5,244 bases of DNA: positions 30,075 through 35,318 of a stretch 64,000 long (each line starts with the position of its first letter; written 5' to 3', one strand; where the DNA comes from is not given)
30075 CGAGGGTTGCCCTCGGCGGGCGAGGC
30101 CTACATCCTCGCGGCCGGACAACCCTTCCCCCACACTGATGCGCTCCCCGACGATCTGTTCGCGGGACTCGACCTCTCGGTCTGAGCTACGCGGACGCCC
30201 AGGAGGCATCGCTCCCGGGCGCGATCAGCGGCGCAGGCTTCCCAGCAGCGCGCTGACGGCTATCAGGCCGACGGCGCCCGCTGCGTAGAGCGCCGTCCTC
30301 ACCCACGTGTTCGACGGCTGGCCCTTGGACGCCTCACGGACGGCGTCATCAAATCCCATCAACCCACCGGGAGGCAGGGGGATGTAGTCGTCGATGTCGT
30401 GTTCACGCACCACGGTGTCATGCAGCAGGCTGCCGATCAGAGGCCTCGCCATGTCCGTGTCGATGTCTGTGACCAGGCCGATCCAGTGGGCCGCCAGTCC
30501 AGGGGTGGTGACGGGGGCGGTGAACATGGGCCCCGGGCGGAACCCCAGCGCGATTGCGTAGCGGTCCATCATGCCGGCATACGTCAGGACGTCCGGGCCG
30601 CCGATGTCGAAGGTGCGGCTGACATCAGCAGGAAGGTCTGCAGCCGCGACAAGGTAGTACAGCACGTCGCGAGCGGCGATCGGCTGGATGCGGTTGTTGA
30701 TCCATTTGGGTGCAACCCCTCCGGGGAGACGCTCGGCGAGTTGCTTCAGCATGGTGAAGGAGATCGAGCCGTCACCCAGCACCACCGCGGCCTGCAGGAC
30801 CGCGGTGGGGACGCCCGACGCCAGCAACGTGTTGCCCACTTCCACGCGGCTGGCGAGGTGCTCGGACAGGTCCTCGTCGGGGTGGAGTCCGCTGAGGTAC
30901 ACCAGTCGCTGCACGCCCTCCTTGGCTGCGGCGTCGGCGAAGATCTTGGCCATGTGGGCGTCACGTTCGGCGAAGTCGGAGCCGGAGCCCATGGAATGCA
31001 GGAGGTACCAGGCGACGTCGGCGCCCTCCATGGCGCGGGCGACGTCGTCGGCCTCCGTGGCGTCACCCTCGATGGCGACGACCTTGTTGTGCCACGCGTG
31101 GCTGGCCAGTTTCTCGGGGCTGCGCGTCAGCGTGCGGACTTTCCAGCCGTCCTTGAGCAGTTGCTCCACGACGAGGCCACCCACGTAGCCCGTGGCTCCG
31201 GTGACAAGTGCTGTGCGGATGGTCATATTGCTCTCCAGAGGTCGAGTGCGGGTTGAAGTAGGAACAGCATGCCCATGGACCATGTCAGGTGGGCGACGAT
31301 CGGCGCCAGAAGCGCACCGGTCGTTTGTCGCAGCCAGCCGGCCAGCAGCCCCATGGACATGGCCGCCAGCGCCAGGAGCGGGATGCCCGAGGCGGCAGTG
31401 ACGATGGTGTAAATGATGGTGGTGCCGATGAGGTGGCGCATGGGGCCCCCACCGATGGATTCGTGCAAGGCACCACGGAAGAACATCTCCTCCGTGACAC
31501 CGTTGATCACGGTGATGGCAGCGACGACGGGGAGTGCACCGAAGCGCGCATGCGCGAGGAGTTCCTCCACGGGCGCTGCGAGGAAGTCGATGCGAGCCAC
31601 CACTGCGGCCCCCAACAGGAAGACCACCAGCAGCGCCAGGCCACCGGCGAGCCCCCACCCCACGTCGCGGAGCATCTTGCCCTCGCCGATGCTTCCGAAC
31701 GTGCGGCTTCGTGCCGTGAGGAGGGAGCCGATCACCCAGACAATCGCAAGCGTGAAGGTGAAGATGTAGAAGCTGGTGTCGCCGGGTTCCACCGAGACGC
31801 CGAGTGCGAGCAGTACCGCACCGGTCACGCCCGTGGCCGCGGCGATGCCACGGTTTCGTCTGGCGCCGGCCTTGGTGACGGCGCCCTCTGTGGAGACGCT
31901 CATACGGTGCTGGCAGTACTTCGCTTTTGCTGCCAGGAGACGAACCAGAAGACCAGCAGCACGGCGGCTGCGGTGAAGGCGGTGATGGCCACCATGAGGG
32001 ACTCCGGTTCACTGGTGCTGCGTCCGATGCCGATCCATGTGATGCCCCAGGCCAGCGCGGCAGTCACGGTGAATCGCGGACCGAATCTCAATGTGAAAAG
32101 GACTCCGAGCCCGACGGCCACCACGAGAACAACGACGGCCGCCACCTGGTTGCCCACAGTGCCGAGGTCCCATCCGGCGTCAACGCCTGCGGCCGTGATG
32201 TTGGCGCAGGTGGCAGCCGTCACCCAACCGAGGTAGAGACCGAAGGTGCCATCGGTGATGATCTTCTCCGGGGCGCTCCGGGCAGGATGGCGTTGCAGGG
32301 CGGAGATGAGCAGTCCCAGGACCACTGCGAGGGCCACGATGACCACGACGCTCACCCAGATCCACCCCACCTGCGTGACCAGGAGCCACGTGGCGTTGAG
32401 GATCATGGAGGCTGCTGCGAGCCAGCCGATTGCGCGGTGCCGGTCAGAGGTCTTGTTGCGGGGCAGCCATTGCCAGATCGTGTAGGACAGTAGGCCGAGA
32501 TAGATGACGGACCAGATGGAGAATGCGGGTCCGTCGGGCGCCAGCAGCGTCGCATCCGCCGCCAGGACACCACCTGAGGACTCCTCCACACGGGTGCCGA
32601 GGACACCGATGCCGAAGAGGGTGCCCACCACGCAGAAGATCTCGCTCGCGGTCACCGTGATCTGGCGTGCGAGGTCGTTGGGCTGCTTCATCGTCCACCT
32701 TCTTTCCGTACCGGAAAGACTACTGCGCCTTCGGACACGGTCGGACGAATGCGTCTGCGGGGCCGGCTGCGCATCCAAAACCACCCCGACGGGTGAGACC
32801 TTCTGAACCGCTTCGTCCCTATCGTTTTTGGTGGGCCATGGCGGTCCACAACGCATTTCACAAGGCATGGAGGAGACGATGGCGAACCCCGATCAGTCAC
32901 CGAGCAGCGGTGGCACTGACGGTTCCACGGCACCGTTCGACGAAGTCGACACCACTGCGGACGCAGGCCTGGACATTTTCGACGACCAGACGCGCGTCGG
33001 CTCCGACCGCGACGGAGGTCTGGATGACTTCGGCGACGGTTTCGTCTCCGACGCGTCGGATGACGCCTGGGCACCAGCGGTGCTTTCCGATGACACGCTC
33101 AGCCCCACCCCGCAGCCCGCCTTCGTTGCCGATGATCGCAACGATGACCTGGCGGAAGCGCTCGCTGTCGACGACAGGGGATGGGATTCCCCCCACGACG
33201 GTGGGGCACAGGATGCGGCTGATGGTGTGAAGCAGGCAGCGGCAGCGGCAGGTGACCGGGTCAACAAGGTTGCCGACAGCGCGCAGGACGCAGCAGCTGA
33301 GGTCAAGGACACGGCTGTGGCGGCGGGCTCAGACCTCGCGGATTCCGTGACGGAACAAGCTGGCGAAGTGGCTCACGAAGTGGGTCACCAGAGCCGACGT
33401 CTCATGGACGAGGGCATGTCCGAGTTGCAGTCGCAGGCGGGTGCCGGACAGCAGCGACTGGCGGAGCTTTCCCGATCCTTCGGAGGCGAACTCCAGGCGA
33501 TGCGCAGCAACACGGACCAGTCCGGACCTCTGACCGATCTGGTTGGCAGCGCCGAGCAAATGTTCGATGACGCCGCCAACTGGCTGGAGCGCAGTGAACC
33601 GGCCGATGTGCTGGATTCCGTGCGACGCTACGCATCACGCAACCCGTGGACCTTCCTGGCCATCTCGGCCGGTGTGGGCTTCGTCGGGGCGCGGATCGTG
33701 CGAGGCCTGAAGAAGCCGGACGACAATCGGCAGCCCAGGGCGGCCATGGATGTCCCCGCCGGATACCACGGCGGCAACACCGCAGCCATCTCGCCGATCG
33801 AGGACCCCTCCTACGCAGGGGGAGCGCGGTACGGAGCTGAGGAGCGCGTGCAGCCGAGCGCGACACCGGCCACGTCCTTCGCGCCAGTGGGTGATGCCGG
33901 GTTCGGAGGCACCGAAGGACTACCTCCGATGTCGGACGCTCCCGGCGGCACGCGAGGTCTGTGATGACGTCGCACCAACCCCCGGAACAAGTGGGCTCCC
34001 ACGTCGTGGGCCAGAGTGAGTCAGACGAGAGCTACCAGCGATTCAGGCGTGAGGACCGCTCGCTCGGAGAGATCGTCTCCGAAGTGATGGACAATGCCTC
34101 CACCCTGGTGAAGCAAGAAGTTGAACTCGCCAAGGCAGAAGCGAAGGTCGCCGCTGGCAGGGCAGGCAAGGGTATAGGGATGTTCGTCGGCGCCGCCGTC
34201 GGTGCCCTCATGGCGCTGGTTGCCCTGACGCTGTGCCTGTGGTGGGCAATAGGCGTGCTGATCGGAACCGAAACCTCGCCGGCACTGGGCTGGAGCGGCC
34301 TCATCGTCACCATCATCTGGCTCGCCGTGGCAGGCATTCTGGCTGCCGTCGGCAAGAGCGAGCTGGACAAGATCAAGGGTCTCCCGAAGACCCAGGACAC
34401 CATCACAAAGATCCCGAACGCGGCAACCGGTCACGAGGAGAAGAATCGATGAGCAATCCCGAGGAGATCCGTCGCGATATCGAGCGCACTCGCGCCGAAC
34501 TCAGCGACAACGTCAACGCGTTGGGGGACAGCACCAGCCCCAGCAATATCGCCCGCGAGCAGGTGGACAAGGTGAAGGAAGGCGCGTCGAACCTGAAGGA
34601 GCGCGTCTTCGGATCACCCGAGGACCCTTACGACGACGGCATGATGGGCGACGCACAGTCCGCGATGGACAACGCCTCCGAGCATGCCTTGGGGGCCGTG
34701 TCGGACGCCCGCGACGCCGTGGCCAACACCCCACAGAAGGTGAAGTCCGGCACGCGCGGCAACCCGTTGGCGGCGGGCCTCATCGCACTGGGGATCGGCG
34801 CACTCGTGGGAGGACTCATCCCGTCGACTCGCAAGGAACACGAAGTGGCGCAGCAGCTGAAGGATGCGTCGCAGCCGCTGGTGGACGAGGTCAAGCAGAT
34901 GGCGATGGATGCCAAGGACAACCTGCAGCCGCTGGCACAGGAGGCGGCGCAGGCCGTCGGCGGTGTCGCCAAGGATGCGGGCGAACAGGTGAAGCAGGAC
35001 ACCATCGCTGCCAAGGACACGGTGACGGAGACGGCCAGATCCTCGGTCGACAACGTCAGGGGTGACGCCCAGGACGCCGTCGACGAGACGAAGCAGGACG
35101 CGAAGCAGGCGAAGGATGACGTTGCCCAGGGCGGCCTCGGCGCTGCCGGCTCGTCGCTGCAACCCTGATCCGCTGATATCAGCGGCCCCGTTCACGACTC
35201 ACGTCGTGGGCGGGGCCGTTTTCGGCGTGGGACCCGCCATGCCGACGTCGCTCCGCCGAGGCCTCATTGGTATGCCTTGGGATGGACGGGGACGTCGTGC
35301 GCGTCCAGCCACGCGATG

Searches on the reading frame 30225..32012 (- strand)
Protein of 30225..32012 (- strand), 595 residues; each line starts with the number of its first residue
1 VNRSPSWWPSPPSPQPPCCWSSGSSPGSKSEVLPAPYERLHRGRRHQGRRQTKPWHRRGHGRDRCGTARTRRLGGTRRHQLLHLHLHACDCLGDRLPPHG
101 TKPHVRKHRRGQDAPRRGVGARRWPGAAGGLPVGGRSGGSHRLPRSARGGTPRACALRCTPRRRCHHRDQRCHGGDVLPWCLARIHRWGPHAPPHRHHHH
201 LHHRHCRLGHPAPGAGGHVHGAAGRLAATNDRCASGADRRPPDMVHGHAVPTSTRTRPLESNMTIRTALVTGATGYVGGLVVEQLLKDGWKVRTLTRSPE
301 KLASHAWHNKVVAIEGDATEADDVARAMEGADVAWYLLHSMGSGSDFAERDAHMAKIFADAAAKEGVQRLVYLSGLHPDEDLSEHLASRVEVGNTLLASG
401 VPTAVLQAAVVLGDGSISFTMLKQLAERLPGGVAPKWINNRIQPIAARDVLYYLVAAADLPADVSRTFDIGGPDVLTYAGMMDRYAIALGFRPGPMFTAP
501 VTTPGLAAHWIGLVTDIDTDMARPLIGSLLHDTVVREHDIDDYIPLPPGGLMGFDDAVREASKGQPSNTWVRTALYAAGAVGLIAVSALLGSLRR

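Call 68: search_protein_families(library=pfam, proteins=[window:30225-32012:-], max_evalue=0.0001)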
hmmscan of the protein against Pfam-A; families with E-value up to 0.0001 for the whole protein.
window:30225-32012:- (595 aa): 5 families
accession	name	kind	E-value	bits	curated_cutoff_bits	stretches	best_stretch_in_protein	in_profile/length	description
PF13460.12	NAD_binding_10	-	2.9e-22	79.9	27.2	1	272-387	1-110/184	NAD(P)H-binding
PF05368.20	NmrA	-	1.7e-17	64.4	27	1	267-403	4-141/298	NmrA-like family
PF01370.27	Epimerase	-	1.9e-11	44.3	20.9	1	268-374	1-114/240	NAD dependent epimerase/dehydratase family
PF01073.25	3Beta_HSD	-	7e-08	32.3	22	1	269-375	1-116/280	3-beta hydroxysteroid dehydrogenase/isomerase family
PF00106.31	adh_short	-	7.2e-06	26.1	26.6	1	267-335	2-75/195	short chain dehydrogenase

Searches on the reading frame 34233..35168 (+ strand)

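Call 68: search_protein_families(library=pfam, proteins=[window:34233-35168:+], max_evalue=0.0001)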
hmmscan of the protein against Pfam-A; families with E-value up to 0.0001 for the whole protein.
window:34233-35168:+ (311 aa): 1 family
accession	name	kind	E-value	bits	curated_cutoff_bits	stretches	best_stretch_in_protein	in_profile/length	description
PF12277.13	DUF3618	-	1.2e-15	57.9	24.9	1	75-118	3-46/47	Protein of unknown function (DUF3618)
